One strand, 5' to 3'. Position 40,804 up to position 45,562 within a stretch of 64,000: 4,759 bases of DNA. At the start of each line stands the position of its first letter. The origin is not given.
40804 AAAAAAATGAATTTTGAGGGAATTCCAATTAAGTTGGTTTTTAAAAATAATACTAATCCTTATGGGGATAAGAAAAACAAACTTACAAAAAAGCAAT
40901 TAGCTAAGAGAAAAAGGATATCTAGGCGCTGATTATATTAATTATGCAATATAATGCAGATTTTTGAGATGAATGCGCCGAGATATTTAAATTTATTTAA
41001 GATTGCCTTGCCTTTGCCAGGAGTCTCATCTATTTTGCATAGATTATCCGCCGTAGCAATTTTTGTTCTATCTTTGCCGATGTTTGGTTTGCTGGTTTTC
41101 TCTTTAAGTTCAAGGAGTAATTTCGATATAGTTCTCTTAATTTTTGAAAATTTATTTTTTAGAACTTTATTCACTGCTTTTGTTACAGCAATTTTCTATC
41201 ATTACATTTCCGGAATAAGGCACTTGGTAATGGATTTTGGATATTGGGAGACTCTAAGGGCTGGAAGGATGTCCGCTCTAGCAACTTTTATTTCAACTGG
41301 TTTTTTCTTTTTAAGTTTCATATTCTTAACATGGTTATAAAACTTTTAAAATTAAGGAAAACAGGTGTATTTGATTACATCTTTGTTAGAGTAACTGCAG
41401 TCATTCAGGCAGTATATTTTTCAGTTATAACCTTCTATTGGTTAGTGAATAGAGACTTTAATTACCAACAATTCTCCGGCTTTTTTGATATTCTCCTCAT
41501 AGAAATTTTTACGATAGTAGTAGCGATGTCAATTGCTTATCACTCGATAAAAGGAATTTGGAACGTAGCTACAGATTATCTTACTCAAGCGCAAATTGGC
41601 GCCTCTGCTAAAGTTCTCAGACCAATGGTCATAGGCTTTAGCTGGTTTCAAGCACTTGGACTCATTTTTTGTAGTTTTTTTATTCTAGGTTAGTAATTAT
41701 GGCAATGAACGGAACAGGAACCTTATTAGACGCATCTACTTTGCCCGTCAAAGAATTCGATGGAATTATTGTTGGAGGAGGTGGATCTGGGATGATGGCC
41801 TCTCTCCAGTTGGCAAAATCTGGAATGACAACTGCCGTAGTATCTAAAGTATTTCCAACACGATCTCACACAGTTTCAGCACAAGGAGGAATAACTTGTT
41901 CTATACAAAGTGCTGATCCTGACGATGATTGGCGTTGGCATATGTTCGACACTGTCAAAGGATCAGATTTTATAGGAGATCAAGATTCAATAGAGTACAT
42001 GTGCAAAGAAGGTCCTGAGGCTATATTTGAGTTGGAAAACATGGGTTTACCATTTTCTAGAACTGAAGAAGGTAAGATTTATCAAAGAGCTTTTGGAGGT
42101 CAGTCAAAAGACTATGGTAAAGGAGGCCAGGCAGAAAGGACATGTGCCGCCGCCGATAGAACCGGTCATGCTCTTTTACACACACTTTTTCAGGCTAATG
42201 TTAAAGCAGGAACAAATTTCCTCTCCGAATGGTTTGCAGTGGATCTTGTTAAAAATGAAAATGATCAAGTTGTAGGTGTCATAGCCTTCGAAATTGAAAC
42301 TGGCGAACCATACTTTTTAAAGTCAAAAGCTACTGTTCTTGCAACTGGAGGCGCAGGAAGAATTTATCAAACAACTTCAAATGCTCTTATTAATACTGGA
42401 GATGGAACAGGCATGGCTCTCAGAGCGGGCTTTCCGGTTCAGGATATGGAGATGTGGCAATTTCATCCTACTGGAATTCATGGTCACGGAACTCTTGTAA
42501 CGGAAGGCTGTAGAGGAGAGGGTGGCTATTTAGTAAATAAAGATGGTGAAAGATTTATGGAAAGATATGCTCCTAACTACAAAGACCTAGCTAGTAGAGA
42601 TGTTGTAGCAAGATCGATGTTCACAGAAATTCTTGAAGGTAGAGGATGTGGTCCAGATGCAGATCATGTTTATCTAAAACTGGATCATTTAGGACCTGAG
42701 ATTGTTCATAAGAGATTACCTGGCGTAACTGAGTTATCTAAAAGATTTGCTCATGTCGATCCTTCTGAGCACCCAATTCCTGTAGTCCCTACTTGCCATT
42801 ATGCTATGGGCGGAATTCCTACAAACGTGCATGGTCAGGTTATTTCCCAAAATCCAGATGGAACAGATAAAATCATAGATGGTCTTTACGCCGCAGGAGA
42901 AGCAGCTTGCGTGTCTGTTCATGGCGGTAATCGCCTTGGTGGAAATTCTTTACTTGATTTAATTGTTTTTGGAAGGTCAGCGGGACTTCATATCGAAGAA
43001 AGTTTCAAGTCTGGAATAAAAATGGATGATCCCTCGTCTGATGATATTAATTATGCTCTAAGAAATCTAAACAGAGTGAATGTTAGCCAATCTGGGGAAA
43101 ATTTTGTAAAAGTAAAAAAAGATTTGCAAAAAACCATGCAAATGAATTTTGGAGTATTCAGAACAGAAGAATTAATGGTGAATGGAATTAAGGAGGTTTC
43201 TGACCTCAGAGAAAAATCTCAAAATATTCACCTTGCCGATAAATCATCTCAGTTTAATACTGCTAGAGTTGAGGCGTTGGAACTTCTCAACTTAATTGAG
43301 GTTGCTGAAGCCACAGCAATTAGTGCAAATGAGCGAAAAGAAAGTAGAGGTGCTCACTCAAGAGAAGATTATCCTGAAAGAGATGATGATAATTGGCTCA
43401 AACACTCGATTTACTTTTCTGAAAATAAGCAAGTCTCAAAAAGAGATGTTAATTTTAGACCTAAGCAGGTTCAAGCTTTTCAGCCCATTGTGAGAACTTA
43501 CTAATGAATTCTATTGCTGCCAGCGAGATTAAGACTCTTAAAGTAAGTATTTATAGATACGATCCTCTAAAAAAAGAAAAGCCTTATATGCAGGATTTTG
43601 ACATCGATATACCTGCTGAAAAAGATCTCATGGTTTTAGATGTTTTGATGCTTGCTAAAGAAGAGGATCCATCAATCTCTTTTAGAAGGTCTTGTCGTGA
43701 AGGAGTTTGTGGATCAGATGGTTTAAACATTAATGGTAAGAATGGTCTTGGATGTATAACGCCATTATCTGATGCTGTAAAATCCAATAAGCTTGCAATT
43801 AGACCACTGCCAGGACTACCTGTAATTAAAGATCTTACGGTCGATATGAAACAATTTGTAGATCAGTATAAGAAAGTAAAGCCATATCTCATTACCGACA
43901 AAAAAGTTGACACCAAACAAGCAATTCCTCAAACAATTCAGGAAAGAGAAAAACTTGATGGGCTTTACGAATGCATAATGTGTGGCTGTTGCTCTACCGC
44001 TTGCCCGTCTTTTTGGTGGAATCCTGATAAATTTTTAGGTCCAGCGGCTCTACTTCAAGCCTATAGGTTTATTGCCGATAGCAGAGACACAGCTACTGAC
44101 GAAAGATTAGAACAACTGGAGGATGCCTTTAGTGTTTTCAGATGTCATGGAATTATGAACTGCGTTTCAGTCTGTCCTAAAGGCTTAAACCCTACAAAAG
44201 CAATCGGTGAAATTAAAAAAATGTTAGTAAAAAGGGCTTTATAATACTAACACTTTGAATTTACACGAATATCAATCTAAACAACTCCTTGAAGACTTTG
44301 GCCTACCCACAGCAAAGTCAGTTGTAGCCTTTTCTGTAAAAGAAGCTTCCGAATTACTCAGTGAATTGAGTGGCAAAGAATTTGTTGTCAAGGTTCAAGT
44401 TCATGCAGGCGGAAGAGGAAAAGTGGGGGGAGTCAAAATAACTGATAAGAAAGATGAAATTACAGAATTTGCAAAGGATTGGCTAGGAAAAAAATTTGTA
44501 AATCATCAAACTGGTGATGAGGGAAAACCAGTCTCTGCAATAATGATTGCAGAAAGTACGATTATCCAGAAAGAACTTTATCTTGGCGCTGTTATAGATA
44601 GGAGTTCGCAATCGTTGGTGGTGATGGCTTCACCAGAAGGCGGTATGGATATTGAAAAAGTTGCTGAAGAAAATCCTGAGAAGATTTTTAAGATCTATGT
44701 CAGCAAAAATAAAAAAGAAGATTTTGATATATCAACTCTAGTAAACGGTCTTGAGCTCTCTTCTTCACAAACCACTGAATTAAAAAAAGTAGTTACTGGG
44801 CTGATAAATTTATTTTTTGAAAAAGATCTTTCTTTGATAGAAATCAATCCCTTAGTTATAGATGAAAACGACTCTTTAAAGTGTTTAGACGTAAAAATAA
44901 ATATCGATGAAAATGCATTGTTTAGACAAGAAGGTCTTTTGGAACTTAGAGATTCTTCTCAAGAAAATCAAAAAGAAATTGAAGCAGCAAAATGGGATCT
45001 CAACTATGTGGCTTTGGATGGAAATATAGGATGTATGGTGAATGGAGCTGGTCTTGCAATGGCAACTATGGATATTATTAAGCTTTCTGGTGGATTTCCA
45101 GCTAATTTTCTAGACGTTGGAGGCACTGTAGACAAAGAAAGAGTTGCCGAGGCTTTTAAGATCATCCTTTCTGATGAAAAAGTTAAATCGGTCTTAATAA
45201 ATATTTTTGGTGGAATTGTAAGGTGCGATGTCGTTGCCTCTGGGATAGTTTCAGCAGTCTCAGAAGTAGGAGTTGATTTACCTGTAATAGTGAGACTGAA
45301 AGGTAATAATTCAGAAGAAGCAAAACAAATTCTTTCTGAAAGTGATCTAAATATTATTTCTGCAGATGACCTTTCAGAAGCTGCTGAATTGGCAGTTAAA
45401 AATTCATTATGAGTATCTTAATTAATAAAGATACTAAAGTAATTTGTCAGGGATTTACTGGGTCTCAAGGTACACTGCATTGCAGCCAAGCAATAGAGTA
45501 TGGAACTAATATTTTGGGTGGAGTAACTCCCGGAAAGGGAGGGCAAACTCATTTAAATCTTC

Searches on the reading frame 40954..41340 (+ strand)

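Call 5: search_protein_families(library=ncbifam, proteins=[window:40954-41340:+], max_evalue=1e-10)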
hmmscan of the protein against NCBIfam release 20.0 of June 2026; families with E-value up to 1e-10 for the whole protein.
window:40954-41340:+ (128 aa): 2 families
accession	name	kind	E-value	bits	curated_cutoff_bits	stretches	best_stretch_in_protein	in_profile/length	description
TIGR02970.1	succ_dehyd_cytB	equivalog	7e-24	84.4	52.3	1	7-122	2-117/120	succinate dehydrogenase, cytochrome b556 subunit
NF007021.0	PRK09487.1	equivalog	1.8e-21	76.6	180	1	8-118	9-120/129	succinate dehydrogenase cytochrome b556 subunit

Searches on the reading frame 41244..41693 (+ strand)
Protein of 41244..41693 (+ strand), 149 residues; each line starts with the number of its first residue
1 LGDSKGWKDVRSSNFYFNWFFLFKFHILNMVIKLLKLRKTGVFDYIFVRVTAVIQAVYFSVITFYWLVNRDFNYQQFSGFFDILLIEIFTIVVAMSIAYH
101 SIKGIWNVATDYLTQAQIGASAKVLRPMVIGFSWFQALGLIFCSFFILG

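Call 5: search_protein_families(library=ncbifam, proteins=[window:41244-41693:+], max_evalue=1e-10)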
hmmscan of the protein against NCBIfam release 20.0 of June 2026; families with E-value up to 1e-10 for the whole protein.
window:41244-41693:+ (149 aa): 2 families
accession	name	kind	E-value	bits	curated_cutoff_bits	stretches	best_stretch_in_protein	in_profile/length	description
TIGR02968.1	succ_dehyd_anc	equivalog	1.9e-17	63.4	41.8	1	39-145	2-101/105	succinate dehydrogenase, hydrophobic membrane anchor protein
NF007022.0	PRK09488.1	equivalog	9.8e-13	48.6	170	1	34-117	5-88/115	succinate dehydrogenase membrane anchor subunit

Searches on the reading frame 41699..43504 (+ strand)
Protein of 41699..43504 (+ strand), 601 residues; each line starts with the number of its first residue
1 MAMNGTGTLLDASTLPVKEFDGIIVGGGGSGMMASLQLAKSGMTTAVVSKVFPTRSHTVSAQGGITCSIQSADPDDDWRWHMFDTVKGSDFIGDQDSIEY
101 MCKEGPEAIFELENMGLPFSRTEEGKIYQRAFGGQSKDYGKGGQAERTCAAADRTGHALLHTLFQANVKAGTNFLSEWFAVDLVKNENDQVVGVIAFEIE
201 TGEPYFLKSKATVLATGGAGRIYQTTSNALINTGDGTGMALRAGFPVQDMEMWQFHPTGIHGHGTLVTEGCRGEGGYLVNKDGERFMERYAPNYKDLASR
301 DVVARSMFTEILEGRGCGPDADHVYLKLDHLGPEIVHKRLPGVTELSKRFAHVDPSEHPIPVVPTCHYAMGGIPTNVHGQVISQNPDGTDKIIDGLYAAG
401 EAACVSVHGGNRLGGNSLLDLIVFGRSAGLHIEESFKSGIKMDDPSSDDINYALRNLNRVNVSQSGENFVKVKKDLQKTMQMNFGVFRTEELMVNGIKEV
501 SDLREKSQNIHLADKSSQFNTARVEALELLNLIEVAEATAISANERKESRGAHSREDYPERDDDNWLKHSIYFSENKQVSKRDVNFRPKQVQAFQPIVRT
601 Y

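Call 5: search_protein_families(library=ncbifam, proteins=[window:41699-43504:+], max_evalue=1e-10)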
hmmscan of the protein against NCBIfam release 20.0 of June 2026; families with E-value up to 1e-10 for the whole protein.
window:41699-43504:+ (601 aa): 30 families (the best 25 are shown)
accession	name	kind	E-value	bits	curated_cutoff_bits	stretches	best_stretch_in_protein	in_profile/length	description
TIGR01816.1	sdhA_forward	equivalog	1.6e-282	937.9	727.35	1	19-601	2-584/584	succinate dehydrogenase flavoprotein subunit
TIGR01812.1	sdhA_frdA_Gneg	subfamily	3.5e-245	814.8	567.3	1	21-601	1-568/568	succinate dehydrogenase or fumarate reductase, flavoprotein subunit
NF004724.0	PRK06069.1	subfamily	3.4e-181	603.4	826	1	20-601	6-577/577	succinate dehydrogenase/fumarate reductase flavoprotein subunit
NF004613.0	PRK05945.1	equivalog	4.6e-181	603.3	824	1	18-601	2-575/575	succinate dehydrogenase/fumarate reductase flavoprotein subunit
NF005037.0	PRK06452.1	equivalog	4.6e-161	537.2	862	1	19-601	5-566/566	succinate dehydrogenase flavoprotein subunit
NF006686.0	PRK09231.1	equivalog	9.8e-154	513.1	854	1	20-601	6-581/598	fumarate reductase (quinol) flavoprotein subunit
TIGR01176.1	fum_red_Fp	equivalog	8.6e-149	496.8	932.7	1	21-601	5-579/580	fumarate reductase (quinol) flavoprotein subunit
NF042982.1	MFR_Fp_SdhA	equivalog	4.3e-141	471.4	1100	1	19-586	47-603/612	8-methylmenaquinol:fumarate reductase flavoprotein subunit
NF006383.0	PRK08626.1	equivalog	1.5e-134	449.7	663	1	18-600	4-597/657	fumarate reductase flavoprotein subunit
NF004900.0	PRK06263.1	equivalog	3.3e-131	438.6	718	1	21-581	9-543/546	fumarate reductase (CoM/CoB) subunit TfrA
NF005866.0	PRK07803.1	equivalog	2.9e-125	418.8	819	2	16-294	5-291/631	fumarate reductase/succinate dehydrogenase flavoprotein subunit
NF006392.0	PRK08641.1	equivalog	2.4e-113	379.8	855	1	23-601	7-579/593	succinate dehydrogenase flavoprotein subunit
NF005867.0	PRK07804.1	equivalog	4.1e-102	342.2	639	1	19-579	18-536/548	L-aspartate oxidase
TIGR00551.1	nadB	equivalog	3.7e-100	336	452.75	1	19-559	2-489/489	L-aspartate oxidase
NF005636.0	PRK07395.1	subfamily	6.2e-99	331.7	723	1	17-575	10-550/560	L-aspartate oxidase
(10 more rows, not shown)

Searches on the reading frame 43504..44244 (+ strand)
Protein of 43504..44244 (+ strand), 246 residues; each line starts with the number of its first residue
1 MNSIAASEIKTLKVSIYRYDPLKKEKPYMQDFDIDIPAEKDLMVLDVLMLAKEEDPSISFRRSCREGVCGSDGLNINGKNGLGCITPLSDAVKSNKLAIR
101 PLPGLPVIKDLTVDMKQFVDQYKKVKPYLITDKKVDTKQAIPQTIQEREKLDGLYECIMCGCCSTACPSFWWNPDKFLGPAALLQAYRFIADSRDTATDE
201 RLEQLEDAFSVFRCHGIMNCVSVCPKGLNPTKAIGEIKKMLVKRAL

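Call 5: search_protein_families(library=ncbifam, proteins=[window:43504-44244:+], max_evalue=1e-10)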
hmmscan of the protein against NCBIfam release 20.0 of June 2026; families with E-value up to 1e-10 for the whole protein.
window:43504-44244:+ (246 aa): 12 families
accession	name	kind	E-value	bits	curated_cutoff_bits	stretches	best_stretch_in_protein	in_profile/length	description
NF004616.0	PRK05950.1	subfamily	4.6e-105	350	228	1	10-245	4-237/238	succinate dehydrogenase iron-sulfur subunit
NF009225.0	PRK12575.1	subfamily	1.8e-104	348.3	443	1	14-245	7-234/235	succinate dehydrogenase/fumarate reductase iron-sulfur subunit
TIGR00384.1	dhsB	subfamily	4.3e-82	274.9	88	1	16-238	1-222/222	succinate dehydrogenase and fumarate reductase iron-sulfur protein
NF009226.0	PRK12576.1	equivalog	5.6e-61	206.6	344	1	7-239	5-235/317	succinate dehydrogenase/fumarate reductase iron-sulfur subunit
NF009051.0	PRK12385.1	equivalog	6.8e-55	186.2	333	1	8-238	3-229/244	succinate dehydrogenase/fumarate reductase iron-sulfur subunit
NF009227.0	PRK12577.1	equivalog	1.9e-52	178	349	1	22-244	11-241/330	succinate dehydrogenase/fumarate reductase iron-sulfur subunit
NF010071.0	PRK13552.1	equivalog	4e-42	144.1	264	1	10-243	3-237/241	fumarate reductase iron-sulfur subunit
NF004898.0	PRK06259.1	equivalog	8.5e-38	130.2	385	1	10-244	2-219/488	fumarate reductase (CoM/CoB) subunit TfrB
NF006391.0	PRK08640.1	equivalog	1.8e-35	122.1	244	1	10-243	5-241/254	succinate dehydrogenase iron-sulfur subunit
NF042952.1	MFR_FeS_SdhB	equivalog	1.3e-32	113.1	600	1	14-245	3-235/320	8-methylmenaquinol:fumarate reductase iron-sulfur subunit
NF009052.0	PRK12386.1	equivalog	3.1e-23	82.1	256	1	13-239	6-229/255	succinate dehydrogenase/fumarate reductase iron-sulfur subunit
NF005746.0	PRK07570.1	subfamily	3.8e-18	65.7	243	1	14-243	5-242/250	succinate dehydrogenase/fumarate reductase iron-sulfur subunit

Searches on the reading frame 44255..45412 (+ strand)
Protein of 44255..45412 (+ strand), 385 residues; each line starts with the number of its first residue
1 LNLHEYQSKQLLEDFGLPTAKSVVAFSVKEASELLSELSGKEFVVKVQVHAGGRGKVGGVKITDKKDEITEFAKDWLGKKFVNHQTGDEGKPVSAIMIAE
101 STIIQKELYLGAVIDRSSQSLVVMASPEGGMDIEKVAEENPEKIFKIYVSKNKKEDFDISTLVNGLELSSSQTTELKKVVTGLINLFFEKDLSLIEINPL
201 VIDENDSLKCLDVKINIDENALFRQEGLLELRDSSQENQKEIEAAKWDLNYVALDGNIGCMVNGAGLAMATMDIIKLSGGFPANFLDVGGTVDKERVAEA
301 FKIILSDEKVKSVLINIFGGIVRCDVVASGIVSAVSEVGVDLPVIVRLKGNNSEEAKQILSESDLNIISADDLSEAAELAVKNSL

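Call 5: search_protein_families(library=ncbifam, proteins=[window:44255-45412:+], max_evalue=1e-10)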
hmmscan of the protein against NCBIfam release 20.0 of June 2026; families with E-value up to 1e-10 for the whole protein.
window:44255-45412:+ (385 aa): 3 families
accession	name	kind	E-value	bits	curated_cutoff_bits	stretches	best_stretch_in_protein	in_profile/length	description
NF001913.0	PRK00696.1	equivalog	6.4e-160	532.4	370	1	1-382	1-383/388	ADP-forming succinate--CoA ligase subunit beta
TIGR01016.1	sucCoAbeta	subfamily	5.5e-152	506.2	375.55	1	1-382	1-383/386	succinate-CoA ligase subunit beta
NF010647.0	PRK14046.1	equivalog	4.4e-137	457.3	604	1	1-382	1-383/392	malate--CoA ligase subunit beta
